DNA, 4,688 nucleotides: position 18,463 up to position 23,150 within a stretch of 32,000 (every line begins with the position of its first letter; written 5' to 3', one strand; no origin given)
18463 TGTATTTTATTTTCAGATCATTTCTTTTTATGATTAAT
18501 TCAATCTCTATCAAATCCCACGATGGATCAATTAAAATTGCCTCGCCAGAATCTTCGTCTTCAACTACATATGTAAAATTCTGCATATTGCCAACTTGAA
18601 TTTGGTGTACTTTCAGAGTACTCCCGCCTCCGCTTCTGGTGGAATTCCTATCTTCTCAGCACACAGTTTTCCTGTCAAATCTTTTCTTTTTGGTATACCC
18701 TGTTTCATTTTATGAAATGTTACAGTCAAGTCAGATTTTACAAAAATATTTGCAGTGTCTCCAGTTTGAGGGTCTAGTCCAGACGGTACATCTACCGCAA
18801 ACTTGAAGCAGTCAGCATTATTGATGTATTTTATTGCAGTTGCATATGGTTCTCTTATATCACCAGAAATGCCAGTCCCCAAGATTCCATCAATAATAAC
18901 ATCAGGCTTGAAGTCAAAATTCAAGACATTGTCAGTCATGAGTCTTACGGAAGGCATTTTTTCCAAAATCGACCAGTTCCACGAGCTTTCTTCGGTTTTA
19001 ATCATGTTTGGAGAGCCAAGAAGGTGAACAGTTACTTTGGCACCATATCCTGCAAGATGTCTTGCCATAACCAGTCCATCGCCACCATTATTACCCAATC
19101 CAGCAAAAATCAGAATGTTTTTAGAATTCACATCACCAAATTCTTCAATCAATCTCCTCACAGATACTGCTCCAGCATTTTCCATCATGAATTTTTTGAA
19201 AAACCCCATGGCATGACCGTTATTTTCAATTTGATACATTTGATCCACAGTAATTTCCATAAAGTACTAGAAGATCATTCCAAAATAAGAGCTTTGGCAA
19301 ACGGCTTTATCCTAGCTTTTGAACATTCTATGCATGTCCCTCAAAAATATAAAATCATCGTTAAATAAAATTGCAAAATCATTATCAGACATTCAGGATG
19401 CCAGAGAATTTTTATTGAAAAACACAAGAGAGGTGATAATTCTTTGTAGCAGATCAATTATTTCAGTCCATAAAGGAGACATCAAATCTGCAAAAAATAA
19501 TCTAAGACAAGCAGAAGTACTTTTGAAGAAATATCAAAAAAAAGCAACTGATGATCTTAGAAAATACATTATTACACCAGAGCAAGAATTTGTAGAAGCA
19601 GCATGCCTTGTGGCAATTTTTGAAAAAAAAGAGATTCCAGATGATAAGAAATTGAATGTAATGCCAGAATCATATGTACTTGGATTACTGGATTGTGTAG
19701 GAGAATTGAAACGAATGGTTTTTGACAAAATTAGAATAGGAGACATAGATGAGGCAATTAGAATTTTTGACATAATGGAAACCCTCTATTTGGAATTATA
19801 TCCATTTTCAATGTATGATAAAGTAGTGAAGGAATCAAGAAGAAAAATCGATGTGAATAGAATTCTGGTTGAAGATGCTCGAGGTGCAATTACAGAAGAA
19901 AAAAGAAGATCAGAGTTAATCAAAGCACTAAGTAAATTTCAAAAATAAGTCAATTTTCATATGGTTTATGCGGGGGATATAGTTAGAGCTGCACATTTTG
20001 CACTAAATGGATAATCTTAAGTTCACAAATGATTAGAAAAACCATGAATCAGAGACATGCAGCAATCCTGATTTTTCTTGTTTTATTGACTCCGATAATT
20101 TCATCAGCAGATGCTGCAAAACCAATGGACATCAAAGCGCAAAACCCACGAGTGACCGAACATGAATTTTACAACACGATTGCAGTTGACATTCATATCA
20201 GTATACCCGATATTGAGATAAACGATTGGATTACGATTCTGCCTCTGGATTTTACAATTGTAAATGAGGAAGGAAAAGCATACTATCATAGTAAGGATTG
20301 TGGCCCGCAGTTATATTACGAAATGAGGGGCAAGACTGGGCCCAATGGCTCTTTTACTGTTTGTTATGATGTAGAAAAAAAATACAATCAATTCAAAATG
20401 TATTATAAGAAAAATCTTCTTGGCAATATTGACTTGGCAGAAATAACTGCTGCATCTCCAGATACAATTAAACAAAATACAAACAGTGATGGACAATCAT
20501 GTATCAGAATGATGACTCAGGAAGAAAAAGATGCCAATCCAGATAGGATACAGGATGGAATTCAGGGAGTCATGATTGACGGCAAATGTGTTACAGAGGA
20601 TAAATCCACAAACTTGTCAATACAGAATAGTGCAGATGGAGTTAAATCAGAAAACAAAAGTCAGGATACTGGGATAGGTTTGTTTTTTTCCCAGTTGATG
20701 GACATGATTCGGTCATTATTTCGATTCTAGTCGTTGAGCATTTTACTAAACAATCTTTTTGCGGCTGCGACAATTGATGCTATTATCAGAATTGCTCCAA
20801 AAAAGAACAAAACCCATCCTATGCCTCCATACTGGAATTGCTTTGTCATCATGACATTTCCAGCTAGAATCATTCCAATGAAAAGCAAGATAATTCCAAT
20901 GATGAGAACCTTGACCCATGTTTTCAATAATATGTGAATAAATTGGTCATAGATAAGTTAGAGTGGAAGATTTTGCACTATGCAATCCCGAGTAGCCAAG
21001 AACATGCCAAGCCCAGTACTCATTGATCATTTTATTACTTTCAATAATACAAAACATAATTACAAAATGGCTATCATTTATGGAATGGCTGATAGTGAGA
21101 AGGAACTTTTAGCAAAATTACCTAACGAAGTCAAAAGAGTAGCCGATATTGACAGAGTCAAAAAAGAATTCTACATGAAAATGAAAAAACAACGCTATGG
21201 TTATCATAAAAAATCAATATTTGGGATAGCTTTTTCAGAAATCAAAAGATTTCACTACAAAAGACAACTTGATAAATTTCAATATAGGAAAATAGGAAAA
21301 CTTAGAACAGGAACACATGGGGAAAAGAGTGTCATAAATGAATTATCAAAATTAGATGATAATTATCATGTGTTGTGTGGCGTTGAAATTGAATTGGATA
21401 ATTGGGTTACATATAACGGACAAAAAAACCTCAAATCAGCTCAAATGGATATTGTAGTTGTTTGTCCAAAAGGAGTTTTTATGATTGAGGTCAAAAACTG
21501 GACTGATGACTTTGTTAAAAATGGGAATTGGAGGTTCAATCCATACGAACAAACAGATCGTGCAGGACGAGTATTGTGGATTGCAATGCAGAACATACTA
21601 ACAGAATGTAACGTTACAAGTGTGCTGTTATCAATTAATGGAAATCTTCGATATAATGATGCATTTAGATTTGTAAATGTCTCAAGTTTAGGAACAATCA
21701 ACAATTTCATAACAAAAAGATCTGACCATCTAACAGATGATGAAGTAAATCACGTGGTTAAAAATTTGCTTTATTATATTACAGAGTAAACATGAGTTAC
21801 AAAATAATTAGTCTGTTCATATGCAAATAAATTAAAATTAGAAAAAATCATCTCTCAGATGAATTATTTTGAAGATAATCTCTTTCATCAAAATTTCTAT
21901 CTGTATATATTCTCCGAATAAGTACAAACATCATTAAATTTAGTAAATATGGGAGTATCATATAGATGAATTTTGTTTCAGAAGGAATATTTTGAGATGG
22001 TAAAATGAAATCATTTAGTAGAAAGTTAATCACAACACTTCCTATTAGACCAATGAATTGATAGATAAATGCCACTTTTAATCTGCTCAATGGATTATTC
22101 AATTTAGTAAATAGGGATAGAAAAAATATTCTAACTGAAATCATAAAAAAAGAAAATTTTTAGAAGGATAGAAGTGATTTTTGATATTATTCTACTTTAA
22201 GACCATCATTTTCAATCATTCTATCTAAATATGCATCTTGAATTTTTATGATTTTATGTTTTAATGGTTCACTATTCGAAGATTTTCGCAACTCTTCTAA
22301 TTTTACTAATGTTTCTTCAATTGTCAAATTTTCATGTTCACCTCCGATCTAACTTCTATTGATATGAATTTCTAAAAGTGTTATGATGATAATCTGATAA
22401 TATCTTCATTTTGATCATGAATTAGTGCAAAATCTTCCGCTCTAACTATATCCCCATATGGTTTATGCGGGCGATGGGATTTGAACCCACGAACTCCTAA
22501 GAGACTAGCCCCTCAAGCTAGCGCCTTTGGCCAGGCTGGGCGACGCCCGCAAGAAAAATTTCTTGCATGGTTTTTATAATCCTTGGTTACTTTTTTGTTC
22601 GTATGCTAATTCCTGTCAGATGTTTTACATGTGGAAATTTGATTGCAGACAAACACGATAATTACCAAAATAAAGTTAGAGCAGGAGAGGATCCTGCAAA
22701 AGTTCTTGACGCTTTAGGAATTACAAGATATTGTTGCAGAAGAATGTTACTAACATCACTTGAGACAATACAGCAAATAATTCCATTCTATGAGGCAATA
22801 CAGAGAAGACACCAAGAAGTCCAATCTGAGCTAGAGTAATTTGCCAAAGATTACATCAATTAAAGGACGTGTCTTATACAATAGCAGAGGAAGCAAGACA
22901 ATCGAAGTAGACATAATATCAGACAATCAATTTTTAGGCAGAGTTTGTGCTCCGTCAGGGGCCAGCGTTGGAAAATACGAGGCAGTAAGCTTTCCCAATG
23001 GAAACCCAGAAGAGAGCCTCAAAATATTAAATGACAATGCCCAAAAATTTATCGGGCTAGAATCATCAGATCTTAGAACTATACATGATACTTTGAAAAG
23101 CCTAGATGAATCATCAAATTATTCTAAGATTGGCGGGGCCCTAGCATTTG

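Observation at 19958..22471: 2.5-kb orphan cassette at the tRNA-Leu 3' end, bounded by an exact 17-nt direct repeat and 34-nt inverted repeats but lacking any recombinase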

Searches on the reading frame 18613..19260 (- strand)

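Call 10: search_protein_families(library=pfam, proteins=[window:18613-19260:-], max_evalue=0.1)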
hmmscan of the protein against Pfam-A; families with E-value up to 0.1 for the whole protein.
window:18613-19260:- (215 aa): 1 family
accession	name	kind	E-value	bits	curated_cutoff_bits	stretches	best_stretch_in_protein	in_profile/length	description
PF03853.21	YjeF_N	-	8e-48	163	24.9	1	24-188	3-169/169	YjeF-related protein N-terminus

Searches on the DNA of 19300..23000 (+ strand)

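Call 9: search_dna_similar(query=window:19300-23000:+, collection=phages, mode=distant)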
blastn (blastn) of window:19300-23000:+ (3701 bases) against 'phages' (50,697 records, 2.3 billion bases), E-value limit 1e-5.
Records with a match: 1; places in all: 1; records where one place covers at least 80% of the query: 0.
Best place of each record, by identity: 60-80% 1.
By first word of the organism name: Caudoviricetes 1.
By host as written in the record: Methanomicrobiales 1.
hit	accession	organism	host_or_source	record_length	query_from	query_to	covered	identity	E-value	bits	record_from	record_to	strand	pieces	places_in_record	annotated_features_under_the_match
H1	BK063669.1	Caudoviricetes sp. vir524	Methanomicrobiales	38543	3167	3251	2%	78.8%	7e-10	73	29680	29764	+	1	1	tRNA-Leu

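Call 30: search_rna_families(source=window, start=19500, end=23000, threshold=evalue, max_evalue=1)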
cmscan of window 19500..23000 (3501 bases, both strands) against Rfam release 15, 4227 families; matches with E-value up to 1: 3.
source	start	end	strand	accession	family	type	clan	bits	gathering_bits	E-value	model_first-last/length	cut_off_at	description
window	22466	22550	-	RF00005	tRNA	Gene; tRNA;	CL00001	45.1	29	1.2e-07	1-71/71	no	tRNA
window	20434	20580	-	RF02706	TeloSII_ncR30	Gene; sRNA;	-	18.1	86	0.49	1-226/226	no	TeloSII non coding RNA 30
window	22166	22200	+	RF00612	SNORD75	Gene; snRNA; snoRNA; CD-box;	-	18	50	0.41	25-58/62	no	Small nucleolar RNA SNORD75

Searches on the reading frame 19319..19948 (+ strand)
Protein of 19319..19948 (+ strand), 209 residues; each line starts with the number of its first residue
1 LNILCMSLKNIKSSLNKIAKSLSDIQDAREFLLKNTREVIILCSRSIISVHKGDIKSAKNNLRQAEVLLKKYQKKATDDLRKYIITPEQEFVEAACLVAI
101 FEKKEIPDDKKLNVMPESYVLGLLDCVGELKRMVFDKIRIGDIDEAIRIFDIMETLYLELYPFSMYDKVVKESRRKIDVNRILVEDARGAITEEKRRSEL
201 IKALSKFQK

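Call 10: search_protein_families(library=pfam, proteins=[window:19319-19948:+], max_evalue=0.1)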
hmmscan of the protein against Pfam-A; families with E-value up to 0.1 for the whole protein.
window:19319-19948:+ (209 aa): 5 families
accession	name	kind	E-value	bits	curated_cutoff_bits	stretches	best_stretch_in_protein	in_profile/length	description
PF01997.21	Translin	-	1.4e-09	38.7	25.9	1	71-180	71-187/205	Translin family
PF24722.1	DUF7674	-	0.017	15.7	27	1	126-158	29-61/111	Domain of unknown function (DUF7674)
PF23432.1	DUF7118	-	0.029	14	27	1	44-85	12-55/357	Domain of unknown function (DUF7118)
PF04003.17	Utp12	-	0.031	14.8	31.5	0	37-76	48-87/107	Dip2/Utp12 Family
PF16313.11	DUF4953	-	0.037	13.7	24.2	1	7-156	162-305/316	Met-zincin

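Call 12: find_related_loci(query=window:19319-19948:+, collection=genome_contigs, flank=8000)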
Query window:19319-19948:+ (209 aa) in genome_contigs; peptide patterns used: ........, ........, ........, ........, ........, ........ (x = any residue, [..] = any of these).
211 stretches matched a pattern; 47 encode a relative of the query (tblastn E <= 1e-3); 47 distinct loci.
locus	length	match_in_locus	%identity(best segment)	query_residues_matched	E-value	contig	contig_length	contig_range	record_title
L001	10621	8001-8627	96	1-209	2e-130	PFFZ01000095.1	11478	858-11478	MAG: Nitrosopumilales archaeon CG15_BIG_FIL_POST_REV_8_21_14_020_37_12 CG15_8_21_14_0.20_scaffold_2091_c, whole genome s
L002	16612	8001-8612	83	6-209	8e-114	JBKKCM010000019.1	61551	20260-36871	MAG: Nitrosarchaeum sp. isolate swi_bin.49 k127_12493674, whole genome shotgun sequence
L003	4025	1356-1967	83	6-209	1e-114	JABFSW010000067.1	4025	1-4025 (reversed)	MAG: Nitrosarchaeum sp. isolate WB-IL-22 seq_17930, whole genome shotgun sequence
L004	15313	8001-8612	83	6-209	3e-113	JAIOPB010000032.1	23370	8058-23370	MAG: Nitrosarchaeum sp. isolate LakeFargette_0920_ALND_MAG_33_12 LacPavin_0920_ALND_scaffold_364874, whole genome shotgu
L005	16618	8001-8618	81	4-209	2e-112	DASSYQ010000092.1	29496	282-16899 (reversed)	MAG TPA_asm: Nitrosarchaeum sp. isolate SMAG_U683 k141_1314943, whole genome shotgun sequence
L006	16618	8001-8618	83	4-209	1e-112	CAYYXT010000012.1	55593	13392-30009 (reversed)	MAG TPA_asm: uncultured Nitrosopumilaceae archaeon isolate SRP136066_co1_402 genome assembly, contig: NODE_357_length_55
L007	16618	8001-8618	81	4-209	3e-112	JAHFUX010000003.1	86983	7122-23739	MAG: Nitrosarchaeum sp. isolate nzgw9 NODE_152_length_86984_cov_10.597838, whole genome shotgun sequence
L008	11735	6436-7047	82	6-209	2e-112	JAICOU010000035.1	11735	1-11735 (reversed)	MAG: Nitrososphaeraceae archaeon isolate SCK_bin.6 k141_733643_length_11735_cov_28.1428, whole genome shotgun sequence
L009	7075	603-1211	82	6-208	5e-112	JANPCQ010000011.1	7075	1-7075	MAG: Nitrosarchaeum sp. isolate VAR_78_metabat_484 VAR_78_k141_3660659, whole genome shotgun sequence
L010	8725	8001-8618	81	4-209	3e-111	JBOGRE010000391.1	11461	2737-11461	MAG: Nitrosarchaeum sp. isolate H1-B1_metabat2.bin.78 k127_2581269, whole genome shotgun sequence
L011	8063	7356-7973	81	4-209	5e-111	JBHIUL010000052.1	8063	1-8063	MAG: Nitrosarchaeum sp. isolate TC2-1A-PW_bin.34 TC2-1A-PW_bin.34_contig0052, whole genome shotgun sequence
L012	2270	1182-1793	81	6-209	8e-116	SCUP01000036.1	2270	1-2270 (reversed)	MAG: Nitrosarchaeum sp. isolate GW199_bin.3 GW199_bin.3-523, whole genome shotgun sequence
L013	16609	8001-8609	82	6-208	1e-110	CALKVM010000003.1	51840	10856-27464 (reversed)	MAG: uncultured Candidatus Nitrosoarchaeum sp. isolate LH-05nov19-164 genome assembly, contig: LH-05nov19-C1046, whole g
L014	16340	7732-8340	81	6-208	3e-110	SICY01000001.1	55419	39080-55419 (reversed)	MAG: Nitrosarchaeum sp. isolate Baikal-deep-G180 Nit-sp-BA1250m-C1, whole genome shotgun sequence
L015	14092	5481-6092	81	6-209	1e-109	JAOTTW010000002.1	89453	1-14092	MAG: Nitrosopumilus sp. isolate 13_July_SF_Bin33 13_July_SF_Bin33_scaffold_59_c1, whole genome shotgun sequence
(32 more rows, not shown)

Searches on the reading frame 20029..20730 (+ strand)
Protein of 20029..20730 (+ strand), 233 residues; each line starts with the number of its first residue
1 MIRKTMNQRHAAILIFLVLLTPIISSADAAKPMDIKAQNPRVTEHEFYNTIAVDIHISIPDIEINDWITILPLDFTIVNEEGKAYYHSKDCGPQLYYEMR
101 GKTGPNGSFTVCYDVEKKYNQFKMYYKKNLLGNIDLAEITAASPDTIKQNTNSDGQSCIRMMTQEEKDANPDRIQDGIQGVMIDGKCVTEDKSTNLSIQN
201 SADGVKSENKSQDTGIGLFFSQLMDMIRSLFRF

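Call 10: search_protein_families(library=pfam, proteins=[window:20029-20730:+], max_evalue=0.1)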
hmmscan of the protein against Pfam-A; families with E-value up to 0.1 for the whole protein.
window:20029-20730:+ (233 aa): 1 family
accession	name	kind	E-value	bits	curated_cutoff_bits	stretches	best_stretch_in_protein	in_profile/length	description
PF10605.15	3HBOH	-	0.051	12.3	27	1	136-186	500-549/688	3HB-oligomer hydrolase (3HBOH)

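Call 11: search_protein_families(library=phrogs, proteins=[window:20029-20730:+], max_evalue=0.1)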
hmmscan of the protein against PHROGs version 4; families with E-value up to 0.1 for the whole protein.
window:20029-20730:+ (233 aa): 0 families

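Call 74: find_homologous_proteins(query=window:20029-20730:+)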
Query window:20029-20730:+ (233 aa): 2 proteins with E <= 0.001 among 184 candidates.
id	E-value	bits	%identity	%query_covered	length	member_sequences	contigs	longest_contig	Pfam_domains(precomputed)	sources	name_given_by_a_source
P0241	1.1e-149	514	100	98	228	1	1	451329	-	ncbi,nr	ncbi:MAG: hypothetical protein K5785_08370 [Nitrosarchaeum sp.]|nr:hypothetical protein [Nitrosarcha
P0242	2.5e-49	186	39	99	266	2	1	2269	-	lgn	-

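Call 76: find_encoding_contigs(protein=P0242, flank=3000, max_places=3)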
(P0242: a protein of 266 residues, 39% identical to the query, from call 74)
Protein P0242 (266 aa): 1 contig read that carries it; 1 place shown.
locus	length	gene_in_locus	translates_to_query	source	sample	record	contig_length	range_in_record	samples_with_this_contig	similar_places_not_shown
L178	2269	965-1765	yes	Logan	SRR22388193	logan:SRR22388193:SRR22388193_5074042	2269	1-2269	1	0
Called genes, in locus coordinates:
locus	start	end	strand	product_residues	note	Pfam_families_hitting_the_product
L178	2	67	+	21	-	?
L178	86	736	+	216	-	-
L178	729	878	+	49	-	-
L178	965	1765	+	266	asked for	-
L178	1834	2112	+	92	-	-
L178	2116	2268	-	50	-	?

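Call 77: find_encoding_contigs(protein=P0241, flank=1000, max_places=2)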
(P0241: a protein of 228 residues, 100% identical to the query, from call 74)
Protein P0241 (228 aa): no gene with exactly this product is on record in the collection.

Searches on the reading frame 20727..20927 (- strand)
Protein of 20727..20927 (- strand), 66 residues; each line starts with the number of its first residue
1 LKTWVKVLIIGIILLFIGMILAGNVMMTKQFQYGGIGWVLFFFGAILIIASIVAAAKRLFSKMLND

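Call 10: search_protein_families(library=pfam, proteins=[window:20727-20927:-], max_evalue=0.1)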
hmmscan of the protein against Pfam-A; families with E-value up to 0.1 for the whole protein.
window:20727-20927:- (66 aa): 1 family
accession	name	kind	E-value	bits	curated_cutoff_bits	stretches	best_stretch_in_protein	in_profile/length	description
PF14143.11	YrhC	-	0.024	15.1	27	1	2-60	11-69/72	YrhC-like protein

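Call 11: search_protein_families(library=phrogs, proteins=[window:20727-20927:-], max_evalue=0.1)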
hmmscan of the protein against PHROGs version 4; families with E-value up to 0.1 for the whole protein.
window:20727-20927:- (66 aa): 1 family
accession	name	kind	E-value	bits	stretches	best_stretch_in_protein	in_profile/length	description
phrog_13318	-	unknown function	0.013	16.8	1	14-55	36-76/103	-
